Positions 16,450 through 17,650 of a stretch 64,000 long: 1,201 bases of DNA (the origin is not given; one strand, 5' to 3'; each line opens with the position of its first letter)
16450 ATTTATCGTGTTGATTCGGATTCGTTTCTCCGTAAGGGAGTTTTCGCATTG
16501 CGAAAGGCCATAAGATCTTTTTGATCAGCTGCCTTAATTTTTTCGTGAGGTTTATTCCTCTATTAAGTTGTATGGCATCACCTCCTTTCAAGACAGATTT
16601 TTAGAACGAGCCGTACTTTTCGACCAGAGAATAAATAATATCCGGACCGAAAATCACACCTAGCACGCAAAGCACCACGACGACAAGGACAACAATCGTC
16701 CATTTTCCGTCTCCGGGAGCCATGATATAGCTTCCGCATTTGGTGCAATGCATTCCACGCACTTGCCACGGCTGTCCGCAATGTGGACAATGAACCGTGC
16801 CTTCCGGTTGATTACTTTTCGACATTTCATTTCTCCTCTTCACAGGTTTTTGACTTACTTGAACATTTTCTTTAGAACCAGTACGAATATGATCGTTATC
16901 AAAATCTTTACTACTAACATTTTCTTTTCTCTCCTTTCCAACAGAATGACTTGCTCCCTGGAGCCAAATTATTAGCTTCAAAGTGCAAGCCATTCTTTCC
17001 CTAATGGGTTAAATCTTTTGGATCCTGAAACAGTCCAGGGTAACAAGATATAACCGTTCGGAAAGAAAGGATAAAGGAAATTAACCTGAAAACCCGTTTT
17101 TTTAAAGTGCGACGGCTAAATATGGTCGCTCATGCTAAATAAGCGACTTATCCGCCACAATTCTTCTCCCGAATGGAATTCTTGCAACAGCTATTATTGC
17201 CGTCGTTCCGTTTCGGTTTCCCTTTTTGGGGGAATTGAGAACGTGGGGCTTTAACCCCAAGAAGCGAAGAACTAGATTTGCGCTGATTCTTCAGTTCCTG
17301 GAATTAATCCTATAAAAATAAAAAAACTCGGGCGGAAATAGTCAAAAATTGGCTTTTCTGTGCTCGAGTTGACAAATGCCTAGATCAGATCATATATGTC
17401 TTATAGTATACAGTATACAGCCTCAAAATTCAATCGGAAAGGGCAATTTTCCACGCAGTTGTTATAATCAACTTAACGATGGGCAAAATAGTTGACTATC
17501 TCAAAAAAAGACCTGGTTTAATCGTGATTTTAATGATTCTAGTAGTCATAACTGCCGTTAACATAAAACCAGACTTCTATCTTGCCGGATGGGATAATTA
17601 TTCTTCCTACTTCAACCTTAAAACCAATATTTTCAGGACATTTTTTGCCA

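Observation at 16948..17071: A ~124-nt structured RNA-like motif occurs twice, each time leading a cassette of small membrane, lipoprotein and secreted genes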

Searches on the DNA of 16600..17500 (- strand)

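Call 7: search_rna_families(source=window, start=16600, end=17500, threshold=evalue, max_evalue=10)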
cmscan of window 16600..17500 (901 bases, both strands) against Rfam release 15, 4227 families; matches with E-value up to 10: 4.
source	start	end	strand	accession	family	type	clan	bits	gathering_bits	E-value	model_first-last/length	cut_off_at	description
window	16994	17065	-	RF00921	mir-665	Gene; miRNA;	-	24.8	52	0.028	1-72/72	no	mir-665 microRNA precursor family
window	16821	16906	-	RF00160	snoZ159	Gene; snRNA; snoRNA; CD-box;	CL00065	16.1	39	7.8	1-86/86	no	Small nucleolar RNA Z159/U59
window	16787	16851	+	RF02701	PsrR1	Gene; sRNA;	-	15.3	42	6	1-79/79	no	Photosynthesis regulatory RNA1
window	16723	16797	+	RF00712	mir-460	Gene; miRNA;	-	13.7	52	4.9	1-77/77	no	mir-460 microRNA precursor family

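Call 35: build_rna_model(alignment_id=A1)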
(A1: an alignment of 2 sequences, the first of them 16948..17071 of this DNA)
Model R1 built from alignment A1 (2 sequences, 125 columns); structure: RNAalifold consensus.
model positions 125; base pairs 38; branch points 1; effective number of sequences 0.82; information 0.59 bits per position. Calibrated on 0.2 Mb of random sequence (short: E-values are rough).
structure used (alignment columns):
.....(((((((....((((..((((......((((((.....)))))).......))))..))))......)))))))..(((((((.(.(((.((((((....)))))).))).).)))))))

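Call 36: search_with_rna_model(model_id=R1, sources=[window, L002, L003, L004, L005, L006, L007, L008, L009, L010, L011, L012, L013], max_evalue=10, show_alignments=6)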
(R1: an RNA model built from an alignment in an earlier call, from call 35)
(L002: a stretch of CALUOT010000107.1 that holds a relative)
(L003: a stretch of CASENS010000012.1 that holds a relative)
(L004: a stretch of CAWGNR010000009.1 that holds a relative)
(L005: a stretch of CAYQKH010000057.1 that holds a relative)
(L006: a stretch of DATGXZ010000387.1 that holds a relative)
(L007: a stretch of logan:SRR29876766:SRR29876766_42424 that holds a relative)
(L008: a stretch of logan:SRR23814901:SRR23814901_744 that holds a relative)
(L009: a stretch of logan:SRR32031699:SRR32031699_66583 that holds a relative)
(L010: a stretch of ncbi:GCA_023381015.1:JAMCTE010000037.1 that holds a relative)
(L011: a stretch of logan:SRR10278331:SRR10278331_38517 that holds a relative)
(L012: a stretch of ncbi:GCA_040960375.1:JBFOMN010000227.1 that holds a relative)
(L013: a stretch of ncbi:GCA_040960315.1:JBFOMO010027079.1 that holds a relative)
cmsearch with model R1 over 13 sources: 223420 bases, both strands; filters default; matches with E-value up to 10: 17.
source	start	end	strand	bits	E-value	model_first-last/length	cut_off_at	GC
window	16948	17071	-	146.5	8.2e-30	1-125/125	no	0.42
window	25159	25281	-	145.7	1.2e-29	1-125/125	no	0.42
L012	4465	4623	+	67.8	1.4e-12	1-125/125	no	0.42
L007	2689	2797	+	66.9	2.2e-12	1-125/125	no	0.4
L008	2685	2793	+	65.5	4.6e-12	1-125/125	no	0.41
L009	1185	1293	+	65.5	4.6e-12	1-125/125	no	0.41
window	16923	16991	+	37.7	5.3e-06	1-125/125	no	0.43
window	25141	25202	+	37.4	6.4e-06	1-125/125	no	0.45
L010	179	250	+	25.6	0.0025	1-125/125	no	0.36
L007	2747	2812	-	24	0.0055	1-125/125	no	0.41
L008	2743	2808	-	24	0.0055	1-125/125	no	0.41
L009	1243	1308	-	24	0.0055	1-125/125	no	0.41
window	25205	25276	+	18.5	0.088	6-79/125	no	0.39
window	16993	17086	+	13.9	0.87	1-125/125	no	0.37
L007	10586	10718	-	11.4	3.1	1-125/125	no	0.51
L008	10586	10718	-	11.4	3.1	1-125/125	no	0.51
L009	9088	9220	-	11.4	3.1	1-125/125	no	0.51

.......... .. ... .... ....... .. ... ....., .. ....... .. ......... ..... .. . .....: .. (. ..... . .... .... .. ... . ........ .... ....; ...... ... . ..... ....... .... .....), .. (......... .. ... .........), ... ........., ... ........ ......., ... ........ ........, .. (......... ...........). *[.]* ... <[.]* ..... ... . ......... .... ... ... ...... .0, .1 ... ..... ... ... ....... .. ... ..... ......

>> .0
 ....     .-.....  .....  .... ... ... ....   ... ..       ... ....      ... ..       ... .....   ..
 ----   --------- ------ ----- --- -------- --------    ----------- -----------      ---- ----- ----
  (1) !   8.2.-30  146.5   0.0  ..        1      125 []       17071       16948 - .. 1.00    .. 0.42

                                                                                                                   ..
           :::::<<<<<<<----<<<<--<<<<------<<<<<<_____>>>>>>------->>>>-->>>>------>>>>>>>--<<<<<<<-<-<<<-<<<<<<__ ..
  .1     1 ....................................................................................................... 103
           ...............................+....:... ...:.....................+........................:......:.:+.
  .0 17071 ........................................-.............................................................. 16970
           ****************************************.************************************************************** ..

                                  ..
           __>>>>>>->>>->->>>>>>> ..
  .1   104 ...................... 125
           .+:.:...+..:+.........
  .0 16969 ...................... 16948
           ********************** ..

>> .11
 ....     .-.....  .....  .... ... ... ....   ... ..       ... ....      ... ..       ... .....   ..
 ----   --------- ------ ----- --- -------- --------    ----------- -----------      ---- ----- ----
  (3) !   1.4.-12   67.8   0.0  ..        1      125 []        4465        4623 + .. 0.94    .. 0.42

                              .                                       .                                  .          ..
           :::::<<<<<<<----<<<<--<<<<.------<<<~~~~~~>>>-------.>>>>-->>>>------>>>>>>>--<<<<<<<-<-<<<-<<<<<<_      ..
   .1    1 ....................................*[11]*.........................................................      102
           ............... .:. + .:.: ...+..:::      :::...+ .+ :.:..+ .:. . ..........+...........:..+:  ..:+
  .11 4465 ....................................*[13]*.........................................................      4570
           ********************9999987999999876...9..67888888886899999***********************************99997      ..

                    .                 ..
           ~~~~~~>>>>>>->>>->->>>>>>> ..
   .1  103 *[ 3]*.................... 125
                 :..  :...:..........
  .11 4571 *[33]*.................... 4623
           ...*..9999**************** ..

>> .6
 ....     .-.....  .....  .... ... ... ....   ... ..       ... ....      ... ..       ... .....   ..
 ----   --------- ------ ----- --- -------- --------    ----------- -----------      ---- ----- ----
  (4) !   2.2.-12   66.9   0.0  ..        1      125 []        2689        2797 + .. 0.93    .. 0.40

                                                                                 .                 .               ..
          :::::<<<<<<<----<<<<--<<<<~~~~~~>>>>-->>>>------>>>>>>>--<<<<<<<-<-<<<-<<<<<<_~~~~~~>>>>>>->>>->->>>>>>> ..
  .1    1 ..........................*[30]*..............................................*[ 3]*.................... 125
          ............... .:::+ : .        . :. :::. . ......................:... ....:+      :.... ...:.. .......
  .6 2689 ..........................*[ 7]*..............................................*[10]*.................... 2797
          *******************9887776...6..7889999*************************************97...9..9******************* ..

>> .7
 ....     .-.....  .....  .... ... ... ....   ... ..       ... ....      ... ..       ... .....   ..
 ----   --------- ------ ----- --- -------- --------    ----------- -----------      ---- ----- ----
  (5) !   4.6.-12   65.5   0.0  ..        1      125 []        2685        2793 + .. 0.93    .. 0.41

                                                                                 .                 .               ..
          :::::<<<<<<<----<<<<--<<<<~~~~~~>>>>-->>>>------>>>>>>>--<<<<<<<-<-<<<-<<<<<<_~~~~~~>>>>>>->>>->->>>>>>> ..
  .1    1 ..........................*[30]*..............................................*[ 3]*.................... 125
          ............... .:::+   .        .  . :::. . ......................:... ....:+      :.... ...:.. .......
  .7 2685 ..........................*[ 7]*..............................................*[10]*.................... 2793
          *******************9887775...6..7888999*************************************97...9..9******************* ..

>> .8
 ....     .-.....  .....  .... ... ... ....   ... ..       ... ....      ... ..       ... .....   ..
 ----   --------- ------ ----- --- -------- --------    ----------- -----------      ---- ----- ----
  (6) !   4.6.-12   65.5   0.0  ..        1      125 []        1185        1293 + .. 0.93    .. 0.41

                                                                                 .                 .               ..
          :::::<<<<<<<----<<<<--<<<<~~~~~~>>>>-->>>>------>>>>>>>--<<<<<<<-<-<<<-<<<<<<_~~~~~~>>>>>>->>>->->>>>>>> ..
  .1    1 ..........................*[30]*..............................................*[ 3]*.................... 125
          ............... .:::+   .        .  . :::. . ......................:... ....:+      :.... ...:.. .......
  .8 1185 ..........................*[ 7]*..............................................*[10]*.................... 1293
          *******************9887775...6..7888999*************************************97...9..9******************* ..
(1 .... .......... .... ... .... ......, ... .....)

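Call 46: search_with_rna_model(model_id=R1, sources=[window, L007, L009, L010, L011, L012, L014, L015, L016, L017, L018, L019, L020, L021, L022, L023, L024, L025, L026, L027, L028, L029, L030, L031, L032, L033, L034, L035], max_evalue=1, make_alignment=true)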
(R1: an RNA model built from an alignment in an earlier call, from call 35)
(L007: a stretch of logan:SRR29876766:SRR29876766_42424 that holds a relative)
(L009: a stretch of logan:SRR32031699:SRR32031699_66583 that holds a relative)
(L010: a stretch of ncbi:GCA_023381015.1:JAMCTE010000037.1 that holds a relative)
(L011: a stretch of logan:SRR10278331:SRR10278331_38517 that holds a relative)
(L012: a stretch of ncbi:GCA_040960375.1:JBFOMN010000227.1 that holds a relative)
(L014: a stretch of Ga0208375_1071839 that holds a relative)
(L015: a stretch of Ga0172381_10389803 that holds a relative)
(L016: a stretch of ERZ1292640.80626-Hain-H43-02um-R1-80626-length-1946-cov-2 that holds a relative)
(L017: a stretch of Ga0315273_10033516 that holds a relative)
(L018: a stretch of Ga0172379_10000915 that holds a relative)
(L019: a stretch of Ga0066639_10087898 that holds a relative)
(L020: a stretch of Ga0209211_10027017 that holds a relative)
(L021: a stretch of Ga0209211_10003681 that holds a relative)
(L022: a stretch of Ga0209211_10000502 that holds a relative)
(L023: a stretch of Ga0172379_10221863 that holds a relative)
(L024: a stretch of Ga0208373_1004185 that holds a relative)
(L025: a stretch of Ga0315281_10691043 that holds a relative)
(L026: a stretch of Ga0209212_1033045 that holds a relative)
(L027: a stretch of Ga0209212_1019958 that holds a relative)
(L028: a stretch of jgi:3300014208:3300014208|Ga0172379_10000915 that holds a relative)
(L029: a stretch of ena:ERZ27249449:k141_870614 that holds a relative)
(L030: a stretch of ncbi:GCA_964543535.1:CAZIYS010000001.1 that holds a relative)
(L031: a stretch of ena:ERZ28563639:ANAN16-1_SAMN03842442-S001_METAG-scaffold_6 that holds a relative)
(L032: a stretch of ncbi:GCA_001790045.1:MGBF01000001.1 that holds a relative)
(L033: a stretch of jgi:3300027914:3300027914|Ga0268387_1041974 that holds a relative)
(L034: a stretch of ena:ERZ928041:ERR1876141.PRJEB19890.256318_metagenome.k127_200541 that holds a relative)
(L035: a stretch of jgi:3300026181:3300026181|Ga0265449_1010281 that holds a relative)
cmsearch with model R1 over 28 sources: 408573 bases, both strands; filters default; matches with E-value up to 1: 43.
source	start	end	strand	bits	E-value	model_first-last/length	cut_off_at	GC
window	16948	17071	-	146.5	1.5e-29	1-125/125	no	0.42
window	25159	25281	-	145.7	2.2e-29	1-125/125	no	0.42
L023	913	1040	-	92.3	1.1e-17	1-125/125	no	0.41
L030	1448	1553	+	71.5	4e-13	1-125/125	no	0.38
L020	4767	4872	-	70.5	6.4e-13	1-125/125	no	0.39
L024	699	804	-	70.5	6.4e-13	1-125/125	no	0.39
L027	1545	1650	+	70.5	6.4e-13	1-125/125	no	0.39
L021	193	299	-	69.8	9.2e-13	1-125/125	no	0.41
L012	4465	4623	+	67.8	2.6e-12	1-125/125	no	0.42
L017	6349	6455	-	67.6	2.8e-12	1-125/125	no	0.37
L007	2689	2797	+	66.9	4.1e-12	1-125/125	no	0.4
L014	224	330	+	66.3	5.3e-12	1-125/125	no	0.35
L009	1185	1293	+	65.5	8.4e-12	1-125/125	no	0.41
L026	2795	2901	+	64.6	1.3e-11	1-125/125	no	0.38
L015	423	528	-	62.5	3.7e-11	1-125/125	no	0.44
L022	12750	12859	+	59.7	1.5e-10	1-125/125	no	0.38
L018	5383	5491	-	59.1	2.1e-10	1-125/125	no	0.35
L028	4147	4255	+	59.1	2.1e-10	1-125/125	no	0.35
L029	4147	4255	+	59.1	2.1e-10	1-125/125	no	0.35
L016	355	463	-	58.8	2.4e-10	1-125/125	no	0.37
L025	147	253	+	57.3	5.1e-10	1-125/125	no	0.35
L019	527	637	-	44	4.3e-07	1-125/125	no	0.34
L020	4749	4811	+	33.5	8.3e-05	1-125/125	no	0.46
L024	681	743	+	33.5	8.3e-05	1-125/125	no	0.46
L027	1606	1668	-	33.5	8.3e-05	1-125/125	no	0.46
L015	396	467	+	31.7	0.0002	1-125/125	no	0.49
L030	1507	1575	-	25.8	0.004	1-125/125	no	0.42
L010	179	250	+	25.6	0.0045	1-125/125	no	0.36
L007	2747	2812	-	24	0.01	1-125/125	no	0.41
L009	1243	1308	-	24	0.01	1-125/125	no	0.41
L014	285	350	-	23.3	0.014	1-125/125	no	0.39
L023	897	959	+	22.2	0.024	1-125/125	no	0.46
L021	161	240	+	21.8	0.03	1-125/125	no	0.4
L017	6337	6396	+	21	0.045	1-125/125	no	0.42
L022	12812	12887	-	16.4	0.46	1-125/125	no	0.42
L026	2854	2929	-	16.4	0.46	1-125/125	no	0.42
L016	338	402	+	16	0.57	1-125/125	no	0.45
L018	5366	5430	+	14.9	0.96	1-125/125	no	0.4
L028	4208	4272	-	14.9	0.96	1-125/125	no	0.4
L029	4208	4272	-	14.9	0.96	1-125/125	no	0.4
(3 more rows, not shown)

Alignment A3: 43 matches aligned to the model, 194 columns, each read 5' to 3' on its own strand. Consensus structure (alignment columns), stored with it:
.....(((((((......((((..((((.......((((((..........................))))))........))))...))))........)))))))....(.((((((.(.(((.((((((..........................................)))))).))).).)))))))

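Call 47: search_with_rna_model(model_id=R1, sources=[window, L007, L009, L012, L014, L015, L016, L017, L018, L019, L020, L021, L022, L023, L025, L026, L030], max_evalue=0.000001, make_alignment=true)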
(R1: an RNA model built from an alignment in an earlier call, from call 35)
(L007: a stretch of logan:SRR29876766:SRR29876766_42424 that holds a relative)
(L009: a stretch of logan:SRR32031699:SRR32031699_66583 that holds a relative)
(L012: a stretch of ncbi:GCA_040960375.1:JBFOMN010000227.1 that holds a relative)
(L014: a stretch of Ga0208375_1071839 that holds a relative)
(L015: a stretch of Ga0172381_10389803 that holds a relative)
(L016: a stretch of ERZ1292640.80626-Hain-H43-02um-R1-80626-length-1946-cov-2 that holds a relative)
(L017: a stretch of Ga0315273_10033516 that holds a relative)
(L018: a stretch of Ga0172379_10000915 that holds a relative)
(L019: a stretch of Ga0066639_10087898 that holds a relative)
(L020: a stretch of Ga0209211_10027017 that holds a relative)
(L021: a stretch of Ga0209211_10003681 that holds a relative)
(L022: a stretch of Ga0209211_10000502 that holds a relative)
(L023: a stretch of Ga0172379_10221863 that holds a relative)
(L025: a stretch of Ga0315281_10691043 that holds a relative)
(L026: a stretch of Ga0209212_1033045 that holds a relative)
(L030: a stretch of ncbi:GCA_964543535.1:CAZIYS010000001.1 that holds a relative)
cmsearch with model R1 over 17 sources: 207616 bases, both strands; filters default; matches with E-value up to 0.000001: 18.
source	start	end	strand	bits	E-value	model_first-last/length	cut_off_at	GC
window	16948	17071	-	146.5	7.6e-30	1-125/125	no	0.42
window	25159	25281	-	145.7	1.1e-29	1-125/125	no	0.42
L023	913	1040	-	92.3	5.5e-18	1-125/125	no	0.41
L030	1448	1553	+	71.5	2e-13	1-125/125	no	0.38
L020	4767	4872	-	70.5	3.3e-13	1-125/125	no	0.39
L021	193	299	-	69.8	4.7e-13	1-125/125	no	0.41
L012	4465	4623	+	67.8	1.3e-12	1-125/125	no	0.42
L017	6349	6455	-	67.6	1.4e-12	1-125/125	no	0.37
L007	2689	2797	+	66.9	2.1e-12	1-125/125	no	0.4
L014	224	330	+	66.3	2.7e-12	1-125/125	no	0.35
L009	1185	1293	+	65.5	4.2e-12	1-125/125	no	0.41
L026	2795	2901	+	64.6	6.4e-12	1-125/125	no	0.38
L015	423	528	-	62.5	1.9e-11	1-125/125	no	0.44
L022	12750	12859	+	59.7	7.8e-11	1-125/125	no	0.38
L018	5383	5491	-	59.1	1.1e-10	1-125/125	no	0.35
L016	355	463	-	58.8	1.2e-10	1-125/125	no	0.37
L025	147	253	+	57.3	2.6e-10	1-125/125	no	0.35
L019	527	637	-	44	2.2e-07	1-125/125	no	0.34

Alignment A4: 18 matches aligned to the model, 182 columns, each read 5' to 3' on its own strand. Consensus structure (alignment columns), stored with it:
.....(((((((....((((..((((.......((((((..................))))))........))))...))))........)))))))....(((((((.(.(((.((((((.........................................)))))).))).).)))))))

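Call 82: build_rna_model(alignment_id=A4)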
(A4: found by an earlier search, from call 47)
Model R2 built from alignment A4 (18 sequences, 182 columns); structure: stored with the alignment.
model positions 108; base pairs 32; branch points 1; effective number of sequences 1.41; information 0.59 bits per position. Calibrated on 0.2 Mb of random sequence (short: E-values are rough).
structure used (alignment columns):
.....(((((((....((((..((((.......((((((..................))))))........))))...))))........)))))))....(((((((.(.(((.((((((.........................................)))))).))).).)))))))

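Call 83: search_with_rna_model(model_id=R2, sources=[window, L007, L010, L012, L014, L015, L016, L017, L018, L019, L020, L021, L022, L023, L025, L026, L030, L031, L033, L036, L038, L039], max_evalue=1, make_alignment=false)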
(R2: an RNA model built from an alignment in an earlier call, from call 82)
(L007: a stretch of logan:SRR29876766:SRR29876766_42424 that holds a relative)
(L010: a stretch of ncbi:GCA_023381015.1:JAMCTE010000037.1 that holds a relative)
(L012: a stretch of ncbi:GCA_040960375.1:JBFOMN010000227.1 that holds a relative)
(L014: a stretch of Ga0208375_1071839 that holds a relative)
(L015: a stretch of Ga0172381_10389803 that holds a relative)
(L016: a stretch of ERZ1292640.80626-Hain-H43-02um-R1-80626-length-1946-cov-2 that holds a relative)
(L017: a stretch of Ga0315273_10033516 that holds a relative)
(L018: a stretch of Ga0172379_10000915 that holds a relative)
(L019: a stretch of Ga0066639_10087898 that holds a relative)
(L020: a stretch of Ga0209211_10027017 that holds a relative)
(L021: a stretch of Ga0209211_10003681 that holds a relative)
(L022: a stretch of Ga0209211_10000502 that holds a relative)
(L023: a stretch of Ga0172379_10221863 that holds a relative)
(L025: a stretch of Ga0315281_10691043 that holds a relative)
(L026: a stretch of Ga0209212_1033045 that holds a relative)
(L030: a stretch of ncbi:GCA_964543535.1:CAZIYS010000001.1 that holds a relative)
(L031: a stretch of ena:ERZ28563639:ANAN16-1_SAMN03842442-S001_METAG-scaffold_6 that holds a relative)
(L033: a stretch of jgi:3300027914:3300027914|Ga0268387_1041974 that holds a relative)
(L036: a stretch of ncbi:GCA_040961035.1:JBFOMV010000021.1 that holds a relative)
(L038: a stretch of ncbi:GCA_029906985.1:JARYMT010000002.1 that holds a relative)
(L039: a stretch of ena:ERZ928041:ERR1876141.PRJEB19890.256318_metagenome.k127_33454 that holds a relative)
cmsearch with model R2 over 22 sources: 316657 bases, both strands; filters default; matches with E-value up to 1: 42.
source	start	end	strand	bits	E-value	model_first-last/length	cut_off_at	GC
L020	4767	4872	-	114.2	8.2e-22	1-108/108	no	0.39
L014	224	330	+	111.7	2.9e-21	1-108/108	no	0.35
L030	1448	1553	+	111.5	3.1e-21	1-108/108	no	0.38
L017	6349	6455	-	109.2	9.6e-21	1-108/108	no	0.37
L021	193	299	-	108.4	1.4e-20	1-108/108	no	0.41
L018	5383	5491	-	108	1.7e-20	1-108/108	no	0.35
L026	2795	2901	+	107.9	1.8e-20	1-108/108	no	0.38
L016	355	463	-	107.6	2.2e-20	1-108/108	no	0.37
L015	423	528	-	104.4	1e-19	1-108/108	no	0.44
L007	2689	2797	+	100.7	6.3e-19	1-108/108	no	0.4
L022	12750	12859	+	99.7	1.1e-18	1-108/108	no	0.38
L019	527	637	-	98.6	1.8e-18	1-108/108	no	0.34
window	25159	25281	-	94.1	1.6e-17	1-108/108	no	0.42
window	16948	17071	-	94.1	1.7e-17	1-108/108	no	0.42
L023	913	1040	-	93.6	2.1e-17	1-108/108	no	0.41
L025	147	253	+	88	3.4e-16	1-108/108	no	0.35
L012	4465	4623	+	81.3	9.2e-15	1-108/108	no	0.42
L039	3910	4034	+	64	4.7e-11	1-108/108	no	0.34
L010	179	250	+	54.7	4.7e-09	1-108/108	no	0.36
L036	4039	4139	+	42.5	2e-06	1-108/108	no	0.44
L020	4749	4811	+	42.2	2.3e-06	1-108/108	no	0.46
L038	3085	3194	+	40.7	4.7e-06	1-108/108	no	0.35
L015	396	467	+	39.8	7.4e-06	1-108/108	no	0.49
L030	1507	1575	-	36.5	3.9e-05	1-108/108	no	0.42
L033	4144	4218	+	36.1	4.7e-05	1-108/108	no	0.37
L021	161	240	+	33.8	0.00014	1-108/108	no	0.4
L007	2747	2812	-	33.5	0.00017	1-108/108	no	0.41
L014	285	347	-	32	0.00034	1-108/108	no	0.4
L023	897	959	+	32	0.00036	1-108/108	no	0.46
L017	6337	6396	+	31.6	0.00044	1-108/108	no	0.42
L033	4172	4237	-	29.5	0.0012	1-108/108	no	0.32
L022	12812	12887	-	29.3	0.0013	1-108/108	no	0.42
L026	2854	2929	-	29.3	0.0013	1-108/108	no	0.42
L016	338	402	+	27.9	0.0026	1-108/108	no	0.45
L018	5366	5430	+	27.8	0.0028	1-108/108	no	0.4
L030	5774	5872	+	24.4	0.015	1-108/108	no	0.34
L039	3990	4055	-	23.4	0.024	1-108/108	no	0.36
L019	509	575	+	23.4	0.025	1-108/108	no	0.39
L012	4550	4642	-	22.4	0.041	1-108/108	no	0.39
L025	209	271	-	19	0.22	1-108/108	no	0.33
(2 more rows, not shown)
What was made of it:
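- Checked: Models R1 and R2 find exactly two sense-strand copies in the window (E about 1e-29 and 1e-17; calls 36, 83).
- R1 and R2 find it in L007/8/9, L010, L012, L014-L027, L030, L033, L036, L038 and L039 (calls 36, 46, 47, 83). There is one copy per locus in all relatives (calls 46, 83).
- Tried and rejected: R2 hits on the opposite strand are partial matches to the near-palindromic P3 (call 83).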
